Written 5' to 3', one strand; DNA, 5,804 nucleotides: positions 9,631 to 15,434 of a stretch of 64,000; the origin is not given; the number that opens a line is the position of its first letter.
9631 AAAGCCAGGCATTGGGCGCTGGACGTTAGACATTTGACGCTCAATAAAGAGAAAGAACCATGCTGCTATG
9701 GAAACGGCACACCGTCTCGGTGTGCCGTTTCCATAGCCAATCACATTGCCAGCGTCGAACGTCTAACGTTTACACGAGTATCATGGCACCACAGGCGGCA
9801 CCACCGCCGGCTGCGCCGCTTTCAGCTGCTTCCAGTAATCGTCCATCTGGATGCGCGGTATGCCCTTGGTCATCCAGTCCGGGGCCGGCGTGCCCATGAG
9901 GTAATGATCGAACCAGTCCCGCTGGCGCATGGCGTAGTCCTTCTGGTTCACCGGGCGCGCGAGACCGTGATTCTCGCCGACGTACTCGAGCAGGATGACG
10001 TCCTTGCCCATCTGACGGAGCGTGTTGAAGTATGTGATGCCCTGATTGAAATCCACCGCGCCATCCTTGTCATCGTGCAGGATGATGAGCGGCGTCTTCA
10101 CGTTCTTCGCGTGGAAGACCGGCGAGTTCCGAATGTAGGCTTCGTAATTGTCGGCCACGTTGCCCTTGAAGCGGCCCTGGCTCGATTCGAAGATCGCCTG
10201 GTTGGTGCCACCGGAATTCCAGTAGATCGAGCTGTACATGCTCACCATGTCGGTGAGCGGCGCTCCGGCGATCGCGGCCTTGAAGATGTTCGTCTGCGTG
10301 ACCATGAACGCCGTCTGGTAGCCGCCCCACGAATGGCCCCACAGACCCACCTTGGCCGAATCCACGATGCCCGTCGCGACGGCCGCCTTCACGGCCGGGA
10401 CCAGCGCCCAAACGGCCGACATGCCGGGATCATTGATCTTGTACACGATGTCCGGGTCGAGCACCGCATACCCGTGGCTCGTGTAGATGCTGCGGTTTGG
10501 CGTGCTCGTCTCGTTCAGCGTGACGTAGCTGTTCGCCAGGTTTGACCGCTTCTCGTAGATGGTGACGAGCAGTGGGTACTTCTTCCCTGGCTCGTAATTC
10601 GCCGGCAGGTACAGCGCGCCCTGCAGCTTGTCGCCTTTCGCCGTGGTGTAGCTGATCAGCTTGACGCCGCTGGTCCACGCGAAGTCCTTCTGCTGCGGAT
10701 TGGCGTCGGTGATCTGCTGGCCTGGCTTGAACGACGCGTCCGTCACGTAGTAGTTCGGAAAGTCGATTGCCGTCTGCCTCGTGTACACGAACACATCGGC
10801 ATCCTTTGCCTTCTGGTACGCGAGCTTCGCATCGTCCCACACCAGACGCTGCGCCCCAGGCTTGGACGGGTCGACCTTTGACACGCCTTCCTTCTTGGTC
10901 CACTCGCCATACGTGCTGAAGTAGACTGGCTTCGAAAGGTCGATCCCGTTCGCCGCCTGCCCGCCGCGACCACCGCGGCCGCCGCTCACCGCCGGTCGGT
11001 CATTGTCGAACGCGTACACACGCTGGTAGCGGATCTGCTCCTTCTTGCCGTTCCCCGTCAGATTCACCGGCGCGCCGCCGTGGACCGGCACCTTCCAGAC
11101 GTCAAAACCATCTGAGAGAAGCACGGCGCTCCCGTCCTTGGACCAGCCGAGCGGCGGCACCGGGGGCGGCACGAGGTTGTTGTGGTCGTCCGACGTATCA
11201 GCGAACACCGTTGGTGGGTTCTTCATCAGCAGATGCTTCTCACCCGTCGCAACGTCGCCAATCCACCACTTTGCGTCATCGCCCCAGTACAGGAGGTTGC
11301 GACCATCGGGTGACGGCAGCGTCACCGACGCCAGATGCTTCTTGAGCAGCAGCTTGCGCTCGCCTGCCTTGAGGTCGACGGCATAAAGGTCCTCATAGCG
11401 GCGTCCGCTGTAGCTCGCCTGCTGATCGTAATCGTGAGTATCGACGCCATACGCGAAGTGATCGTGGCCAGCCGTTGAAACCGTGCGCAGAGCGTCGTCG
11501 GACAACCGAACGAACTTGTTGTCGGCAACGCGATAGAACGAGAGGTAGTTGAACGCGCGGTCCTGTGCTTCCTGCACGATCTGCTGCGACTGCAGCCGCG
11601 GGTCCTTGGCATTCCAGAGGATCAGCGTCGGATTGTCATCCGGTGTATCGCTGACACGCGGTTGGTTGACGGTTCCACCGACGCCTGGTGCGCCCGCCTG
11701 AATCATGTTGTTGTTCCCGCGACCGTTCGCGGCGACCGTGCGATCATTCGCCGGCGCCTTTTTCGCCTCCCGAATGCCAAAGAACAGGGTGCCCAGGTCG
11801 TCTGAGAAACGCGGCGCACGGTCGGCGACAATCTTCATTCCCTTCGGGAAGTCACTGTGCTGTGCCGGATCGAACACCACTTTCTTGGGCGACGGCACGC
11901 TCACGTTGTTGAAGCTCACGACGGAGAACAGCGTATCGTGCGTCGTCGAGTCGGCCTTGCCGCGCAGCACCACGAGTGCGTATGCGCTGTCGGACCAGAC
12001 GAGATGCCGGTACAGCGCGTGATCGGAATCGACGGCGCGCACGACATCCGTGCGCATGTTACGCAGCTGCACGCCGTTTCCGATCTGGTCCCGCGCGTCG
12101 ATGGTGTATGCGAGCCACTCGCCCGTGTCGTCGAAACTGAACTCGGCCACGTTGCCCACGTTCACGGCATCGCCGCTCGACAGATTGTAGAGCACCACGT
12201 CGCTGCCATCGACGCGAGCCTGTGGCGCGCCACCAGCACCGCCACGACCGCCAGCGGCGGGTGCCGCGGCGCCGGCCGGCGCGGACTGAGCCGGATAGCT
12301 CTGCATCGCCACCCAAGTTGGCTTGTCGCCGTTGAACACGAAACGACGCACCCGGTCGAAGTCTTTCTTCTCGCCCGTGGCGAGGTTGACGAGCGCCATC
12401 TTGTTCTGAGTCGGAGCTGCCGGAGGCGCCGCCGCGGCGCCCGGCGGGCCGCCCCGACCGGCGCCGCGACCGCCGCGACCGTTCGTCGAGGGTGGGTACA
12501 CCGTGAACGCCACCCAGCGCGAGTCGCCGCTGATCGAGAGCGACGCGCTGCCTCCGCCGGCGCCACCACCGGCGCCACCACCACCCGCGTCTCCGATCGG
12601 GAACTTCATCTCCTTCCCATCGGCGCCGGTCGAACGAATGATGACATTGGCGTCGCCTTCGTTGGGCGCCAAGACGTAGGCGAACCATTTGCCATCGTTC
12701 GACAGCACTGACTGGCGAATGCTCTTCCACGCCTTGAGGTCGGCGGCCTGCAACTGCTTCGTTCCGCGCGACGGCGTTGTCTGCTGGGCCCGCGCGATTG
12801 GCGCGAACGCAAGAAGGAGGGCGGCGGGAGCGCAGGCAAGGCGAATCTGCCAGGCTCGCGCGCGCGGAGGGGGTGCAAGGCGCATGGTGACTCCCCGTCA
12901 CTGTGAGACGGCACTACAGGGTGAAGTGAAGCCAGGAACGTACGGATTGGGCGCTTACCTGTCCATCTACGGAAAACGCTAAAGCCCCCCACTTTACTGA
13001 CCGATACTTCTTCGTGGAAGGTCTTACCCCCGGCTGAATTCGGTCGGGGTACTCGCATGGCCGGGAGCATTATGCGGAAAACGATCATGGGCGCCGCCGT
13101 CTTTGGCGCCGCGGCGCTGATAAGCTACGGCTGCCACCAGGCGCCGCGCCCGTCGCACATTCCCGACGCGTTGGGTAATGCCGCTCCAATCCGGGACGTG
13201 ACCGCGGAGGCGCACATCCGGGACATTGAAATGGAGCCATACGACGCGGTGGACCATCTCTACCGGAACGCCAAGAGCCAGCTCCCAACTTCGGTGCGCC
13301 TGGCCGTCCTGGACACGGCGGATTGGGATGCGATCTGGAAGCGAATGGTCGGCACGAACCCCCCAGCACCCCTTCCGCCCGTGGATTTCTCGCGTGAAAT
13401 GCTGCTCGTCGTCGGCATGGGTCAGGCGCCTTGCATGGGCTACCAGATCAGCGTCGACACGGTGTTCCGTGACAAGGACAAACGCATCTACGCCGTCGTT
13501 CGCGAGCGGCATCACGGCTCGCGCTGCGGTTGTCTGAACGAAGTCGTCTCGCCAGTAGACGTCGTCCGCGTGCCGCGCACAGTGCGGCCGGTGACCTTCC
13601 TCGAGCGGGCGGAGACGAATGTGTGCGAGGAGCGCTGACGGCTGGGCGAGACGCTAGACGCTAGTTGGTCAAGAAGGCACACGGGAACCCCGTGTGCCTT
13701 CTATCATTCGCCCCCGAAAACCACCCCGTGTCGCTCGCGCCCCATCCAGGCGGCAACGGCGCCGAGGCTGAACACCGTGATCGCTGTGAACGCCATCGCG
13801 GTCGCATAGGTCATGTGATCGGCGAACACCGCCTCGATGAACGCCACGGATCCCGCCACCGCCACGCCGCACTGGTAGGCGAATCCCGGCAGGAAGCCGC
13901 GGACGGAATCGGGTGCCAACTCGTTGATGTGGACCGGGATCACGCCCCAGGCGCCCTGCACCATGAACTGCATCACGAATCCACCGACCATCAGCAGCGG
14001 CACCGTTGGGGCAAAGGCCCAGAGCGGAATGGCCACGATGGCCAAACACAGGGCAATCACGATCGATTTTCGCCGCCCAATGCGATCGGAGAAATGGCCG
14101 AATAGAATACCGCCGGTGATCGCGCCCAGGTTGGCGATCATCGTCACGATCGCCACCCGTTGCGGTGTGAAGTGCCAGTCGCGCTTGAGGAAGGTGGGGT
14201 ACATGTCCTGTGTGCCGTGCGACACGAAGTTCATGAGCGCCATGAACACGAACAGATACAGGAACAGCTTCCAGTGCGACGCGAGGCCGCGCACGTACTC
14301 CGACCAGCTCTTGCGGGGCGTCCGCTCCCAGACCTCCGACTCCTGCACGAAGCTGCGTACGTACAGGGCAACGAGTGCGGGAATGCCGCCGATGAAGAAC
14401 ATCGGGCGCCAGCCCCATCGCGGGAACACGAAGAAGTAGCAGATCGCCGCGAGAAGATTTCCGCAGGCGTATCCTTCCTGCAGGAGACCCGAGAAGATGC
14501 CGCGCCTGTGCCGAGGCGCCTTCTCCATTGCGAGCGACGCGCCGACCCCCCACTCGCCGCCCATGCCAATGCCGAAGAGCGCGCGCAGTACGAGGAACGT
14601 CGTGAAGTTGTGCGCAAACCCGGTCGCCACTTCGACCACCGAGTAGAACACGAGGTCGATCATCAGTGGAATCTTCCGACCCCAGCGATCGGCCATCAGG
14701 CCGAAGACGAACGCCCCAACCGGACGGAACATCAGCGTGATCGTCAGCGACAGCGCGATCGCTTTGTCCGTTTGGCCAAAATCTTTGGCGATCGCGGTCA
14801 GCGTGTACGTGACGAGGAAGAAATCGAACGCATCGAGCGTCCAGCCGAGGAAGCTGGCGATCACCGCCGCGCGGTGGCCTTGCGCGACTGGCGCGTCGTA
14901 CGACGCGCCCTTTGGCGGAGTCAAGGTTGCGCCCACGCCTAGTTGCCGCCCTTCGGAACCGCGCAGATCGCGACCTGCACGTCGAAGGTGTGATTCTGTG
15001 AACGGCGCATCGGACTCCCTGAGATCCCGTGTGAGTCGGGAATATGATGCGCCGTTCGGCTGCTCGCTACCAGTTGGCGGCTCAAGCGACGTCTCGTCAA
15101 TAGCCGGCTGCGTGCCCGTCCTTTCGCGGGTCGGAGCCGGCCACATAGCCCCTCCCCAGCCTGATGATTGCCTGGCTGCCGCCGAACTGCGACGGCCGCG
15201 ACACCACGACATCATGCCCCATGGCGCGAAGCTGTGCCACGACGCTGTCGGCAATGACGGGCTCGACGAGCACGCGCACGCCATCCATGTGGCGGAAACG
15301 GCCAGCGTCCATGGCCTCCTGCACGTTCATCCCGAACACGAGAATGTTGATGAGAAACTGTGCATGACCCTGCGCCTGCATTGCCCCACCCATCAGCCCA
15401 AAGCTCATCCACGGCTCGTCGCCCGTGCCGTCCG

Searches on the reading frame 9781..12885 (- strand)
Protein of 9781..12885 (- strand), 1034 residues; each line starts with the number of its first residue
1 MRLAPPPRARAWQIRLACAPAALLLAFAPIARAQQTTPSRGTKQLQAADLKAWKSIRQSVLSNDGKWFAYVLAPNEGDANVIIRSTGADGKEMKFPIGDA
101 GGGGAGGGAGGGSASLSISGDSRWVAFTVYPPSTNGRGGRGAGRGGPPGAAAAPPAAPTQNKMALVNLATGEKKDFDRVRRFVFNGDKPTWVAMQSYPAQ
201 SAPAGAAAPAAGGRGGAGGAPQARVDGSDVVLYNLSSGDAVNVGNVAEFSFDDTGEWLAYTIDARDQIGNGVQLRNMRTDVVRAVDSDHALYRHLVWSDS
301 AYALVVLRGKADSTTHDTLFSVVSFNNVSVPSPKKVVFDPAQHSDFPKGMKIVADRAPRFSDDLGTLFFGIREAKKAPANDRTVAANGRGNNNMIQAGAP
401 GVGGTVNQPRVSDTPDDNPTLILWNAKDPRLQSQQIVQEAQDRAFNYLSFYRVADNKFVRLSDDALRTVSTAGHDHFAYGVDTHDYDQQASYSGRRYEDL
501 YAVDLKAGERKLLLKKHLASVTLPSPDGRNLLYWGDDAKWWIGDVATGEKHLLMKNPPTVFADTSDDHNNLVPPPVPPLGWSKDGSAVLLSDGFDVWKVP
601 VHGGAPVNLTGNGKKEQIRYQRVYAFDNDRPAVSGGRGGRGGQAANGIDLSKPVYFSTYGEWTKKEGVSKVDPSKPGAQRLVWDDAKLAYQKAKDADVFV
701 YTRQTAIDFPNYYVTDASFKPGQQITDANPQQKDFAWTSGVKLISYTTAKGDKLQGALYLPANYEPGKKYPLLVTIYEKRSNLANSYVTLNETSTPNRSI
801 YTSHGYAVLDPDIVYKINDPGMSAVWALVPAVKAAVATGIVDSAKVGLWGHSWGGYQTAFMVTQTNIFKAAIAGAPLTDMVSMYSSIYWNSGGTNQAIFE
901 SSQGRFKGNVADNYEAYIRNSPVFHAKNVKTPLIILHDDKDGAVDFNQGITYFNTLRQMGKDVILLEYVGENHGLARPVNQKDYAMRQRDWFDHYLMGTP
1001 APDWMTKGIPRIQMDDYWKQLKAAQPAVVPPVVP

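Call 25: search_protein_families(library=pfam, proteins=[window:9781-12885:-], max_evalue=0.001)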
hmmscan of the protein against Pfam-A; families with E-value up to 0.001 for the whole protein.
window:9781-12885:- (1034 aa): 2 families
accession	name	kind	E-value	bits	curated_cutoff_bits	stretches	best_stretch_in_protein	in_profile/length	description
PF00326.27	Peptidase_S9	-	4.5e-30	105.2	22.6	1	829-996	49-210/213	Prolyl oligopeptidase family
PF20434.5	BD-FAE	-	2.7e-05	24.2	26.8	1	841-952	86-211/215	BD-FAE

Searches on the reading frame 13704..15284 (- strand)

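Call 25: search_protein_families(library=pfam, proteins=[window:13704-15284:-], max_evalue=0.001)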
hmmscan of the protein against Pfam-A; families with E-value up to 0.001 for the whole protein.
window:13704-15284:- (526 aa): 4 families
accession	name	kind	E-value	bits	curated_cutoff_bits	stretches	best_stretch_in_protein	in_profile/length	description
PF00083.30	Sugar_tr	-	2.6e-39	135.8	22.3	2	140-319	2-197/452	Sugar (and other) transporter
PF07690.21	MFS_1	-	3.2e-38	132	33.4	2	146-353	3-220/347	Major Facilitator Superfamily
PF12832.13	MFS_1_like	-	0.0001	21.9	25.2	0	364-505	24-118/373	MFS_1 like family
PF06609.19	TRI12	-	0.0005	19.1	23.2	1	139-243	40-147/599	Fungal trichothecene efflux pump (TRI12)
